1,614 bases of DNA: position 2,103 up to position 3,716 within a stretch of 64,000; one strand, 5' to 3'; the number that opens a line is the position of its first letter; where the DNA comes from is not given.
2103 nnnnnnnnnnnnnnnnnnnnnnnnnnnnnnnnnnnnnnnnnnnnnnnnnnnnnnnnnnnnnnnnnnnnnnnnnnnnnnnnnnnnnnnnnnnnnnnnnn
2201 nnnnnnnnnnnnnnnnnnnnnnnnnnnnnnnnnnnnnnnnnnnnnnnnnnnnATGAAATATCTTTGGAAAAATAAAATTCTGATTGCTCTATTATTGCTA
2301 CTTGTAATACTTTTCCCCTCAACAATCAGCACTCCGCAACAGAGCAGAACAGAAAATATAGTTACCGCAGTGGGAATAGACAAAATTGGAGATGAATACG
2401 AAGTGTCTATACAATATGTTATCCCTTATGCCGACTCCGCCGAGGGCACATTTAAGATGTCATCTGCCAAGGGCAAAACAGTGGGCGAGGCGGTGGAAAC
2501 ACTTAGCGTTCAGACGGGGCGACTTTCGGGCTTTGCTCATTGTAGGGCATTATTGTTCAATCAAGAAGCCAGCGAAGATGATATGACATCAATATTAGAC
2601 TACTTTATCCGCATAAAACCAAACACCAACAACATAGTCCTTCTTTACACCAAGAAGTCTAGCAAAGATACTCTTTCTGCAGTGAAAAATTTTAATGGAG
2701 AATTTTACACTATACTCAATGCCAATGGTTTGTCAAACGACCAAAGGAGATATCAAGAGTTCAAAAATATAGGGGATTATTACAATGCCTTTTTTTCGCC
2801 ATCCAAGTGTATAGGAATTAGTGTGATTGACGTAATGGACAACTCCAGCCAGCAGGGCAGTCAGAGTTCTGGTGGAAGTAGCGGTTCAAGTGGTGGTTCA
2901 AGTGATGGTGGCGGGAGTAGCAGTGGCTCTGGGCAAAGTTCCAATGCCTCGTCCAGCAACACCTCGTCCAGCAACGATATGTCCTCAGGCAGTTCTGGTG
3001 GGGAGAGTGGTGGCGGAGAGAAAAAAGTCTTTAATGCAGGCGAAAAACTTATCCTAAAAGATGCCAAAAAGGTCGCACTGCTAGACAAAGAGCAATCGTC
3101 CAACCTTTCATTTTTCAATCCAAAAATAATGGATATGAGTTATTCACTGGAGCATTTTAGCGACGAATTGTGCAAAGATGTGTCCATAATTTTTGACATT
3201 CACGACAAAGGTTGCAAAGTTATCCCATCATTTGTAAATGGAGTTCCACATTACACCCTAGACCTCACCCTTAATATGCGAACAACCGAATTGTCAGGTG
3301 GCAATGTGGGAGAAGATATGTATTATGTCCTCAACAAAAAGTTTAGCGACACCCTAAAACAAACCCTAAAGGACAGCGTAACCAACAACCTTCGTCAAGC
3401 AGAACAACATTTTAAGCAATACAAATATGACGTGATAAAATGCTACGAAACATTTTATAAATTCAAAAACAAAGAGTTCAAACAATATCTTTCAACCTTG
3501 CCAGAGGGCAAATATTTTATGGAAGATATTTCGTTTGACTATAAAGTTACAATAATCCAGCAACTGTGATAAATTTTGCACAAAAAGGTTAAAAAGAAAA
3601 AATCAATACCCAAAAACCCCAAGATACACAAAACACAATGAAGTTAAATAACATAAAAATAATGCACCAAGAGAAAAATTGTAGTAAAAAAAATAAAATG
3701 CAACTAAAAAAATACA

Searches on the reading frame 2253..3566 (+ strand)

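Call 44: search_protein_families(library=pfam, proteins=[window:2253-3566:+], max_evalue=0.01)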
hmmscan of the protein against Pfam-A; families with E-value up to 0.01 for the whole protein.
window:2253-3566:+ (438 aa): 2 families
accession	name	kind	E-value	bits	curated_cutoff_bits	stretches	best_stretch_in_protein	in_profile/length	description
PF25198.1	Spore_GerAC_N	-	3.9e-22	79.4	27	1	35-193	9-175/176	Spore germination protein N-terminal domain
PF05504.16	Spore_GerAC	-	1.7e-07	32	23.6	1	267-433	6-160/167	Spore germination B3/ GerAC like, C-terminal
